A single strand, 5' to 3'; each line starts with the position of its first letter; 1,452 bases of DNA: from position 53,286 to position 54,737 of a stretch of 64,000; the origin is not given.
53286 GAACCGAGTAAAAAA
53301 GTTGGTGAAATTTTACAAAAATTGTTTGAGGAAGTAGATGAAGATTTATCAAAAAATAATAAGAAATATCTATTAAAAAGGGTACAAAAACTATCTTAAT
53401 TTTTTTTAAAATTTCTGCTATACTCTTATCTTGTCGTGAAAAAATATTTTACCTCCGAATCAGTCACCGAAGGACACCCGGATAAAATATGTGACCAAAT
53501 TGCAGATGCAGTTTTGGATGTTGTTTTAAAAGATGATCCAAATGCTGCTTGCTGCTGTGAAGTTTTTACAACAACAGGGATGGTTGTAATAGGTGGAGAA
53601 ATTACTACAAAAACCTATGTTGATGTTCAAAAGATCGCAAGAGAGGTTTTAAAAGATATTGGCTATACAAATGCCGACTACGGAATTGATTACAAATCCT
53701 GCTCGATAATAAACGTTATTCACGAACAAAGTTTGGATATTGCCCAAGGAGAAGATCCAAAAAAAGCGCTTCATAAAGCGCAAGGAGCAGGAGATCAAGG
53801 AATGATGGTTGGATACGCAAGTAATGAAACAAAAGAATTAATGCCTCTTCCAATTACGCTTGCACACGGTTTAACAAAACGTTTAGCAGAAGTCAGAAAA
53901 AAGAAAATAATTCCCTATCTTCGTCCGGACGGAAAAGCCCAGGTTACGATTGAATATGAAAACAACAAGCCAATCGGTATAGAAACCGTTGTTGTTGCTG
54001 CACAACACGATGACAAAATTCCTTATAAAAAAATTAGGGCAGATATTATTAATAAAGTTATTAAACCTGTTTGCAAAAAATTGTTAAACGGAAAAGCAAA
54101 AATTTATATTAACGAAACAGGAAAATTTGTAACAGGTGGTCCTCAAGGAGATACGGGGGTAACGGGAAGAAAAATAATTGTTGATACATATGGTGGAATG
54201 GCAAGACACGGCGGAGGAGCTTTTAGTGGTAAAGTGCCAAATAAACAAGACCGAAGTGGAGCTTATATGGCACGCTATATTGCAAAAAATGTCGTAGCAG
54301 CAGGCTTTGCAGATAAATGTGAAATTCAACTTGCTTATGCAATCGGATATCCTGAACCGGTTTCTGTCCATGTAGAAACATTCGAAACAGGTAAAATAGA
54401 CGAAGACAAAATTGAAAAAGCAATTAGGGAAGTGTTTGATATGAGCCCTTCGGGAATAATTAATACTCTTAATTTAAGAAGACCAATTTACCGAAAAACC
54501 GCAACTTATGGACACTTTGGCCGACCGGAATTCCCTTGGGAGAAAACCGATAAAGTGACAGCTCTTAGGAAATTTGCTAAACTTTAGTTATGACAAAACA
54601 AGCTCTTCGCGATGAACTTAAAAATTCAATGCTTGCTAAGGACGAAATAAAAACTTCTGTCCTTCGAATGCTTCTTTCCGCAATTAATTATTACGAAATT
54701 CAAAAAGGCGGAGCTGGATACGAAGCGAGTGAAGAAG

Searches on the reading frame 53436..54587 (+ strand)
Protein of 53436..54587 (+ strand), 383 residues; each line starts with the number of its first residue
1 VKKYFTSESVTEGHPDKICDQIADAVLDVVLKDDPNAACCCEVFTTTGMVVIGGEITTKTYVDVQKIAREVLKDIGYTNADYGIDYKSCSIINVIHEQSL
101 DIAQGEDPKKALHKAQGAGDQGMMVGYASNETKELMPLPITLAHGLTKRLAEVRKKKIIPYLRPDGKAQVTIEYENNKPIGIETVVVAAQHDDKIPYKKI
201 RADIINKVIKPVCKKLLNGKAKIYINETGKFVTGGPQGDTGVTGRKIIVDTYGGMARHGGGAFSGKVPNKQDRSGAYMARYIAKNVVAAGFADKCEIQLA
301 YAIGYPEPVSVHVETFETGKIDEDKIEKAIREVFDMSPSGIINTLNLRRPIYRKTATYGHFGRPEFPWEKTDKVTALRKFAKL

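Call 62: search_protein_families(library=pfam, proteins=[window:53436-54587:+], max_evalue=0.001)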
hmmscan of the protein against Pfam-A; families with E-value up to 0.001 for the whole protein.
window:53436-54587:+ (383 aa): 4 families
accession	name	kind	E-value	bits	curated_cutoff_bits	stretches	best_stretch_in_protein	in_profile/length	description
PF02773.21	S-AdoMet_synt_C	-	3.9e-67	224.9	25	1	234-370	2-138/138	S-adenosylmethionine synthetase, C-terminal domain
PF02772.21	S-AdoMet_synt_M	-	6.5e-47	159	29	1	116-231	2-120/120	S-adenosylmethionine synthetase, central domain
PF00438.25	S-AdoMet_synt_N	-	2.8e-41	140.5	33.1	1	3-99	2-98/99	S-adenosylmethionine synthetase, N-terminal domain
PF01941.24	AdoMet_Synthase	-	0.00012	21.6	27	0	57-336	92-379/395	S-adenosylmethionine synthetase (AdoMet synthetase)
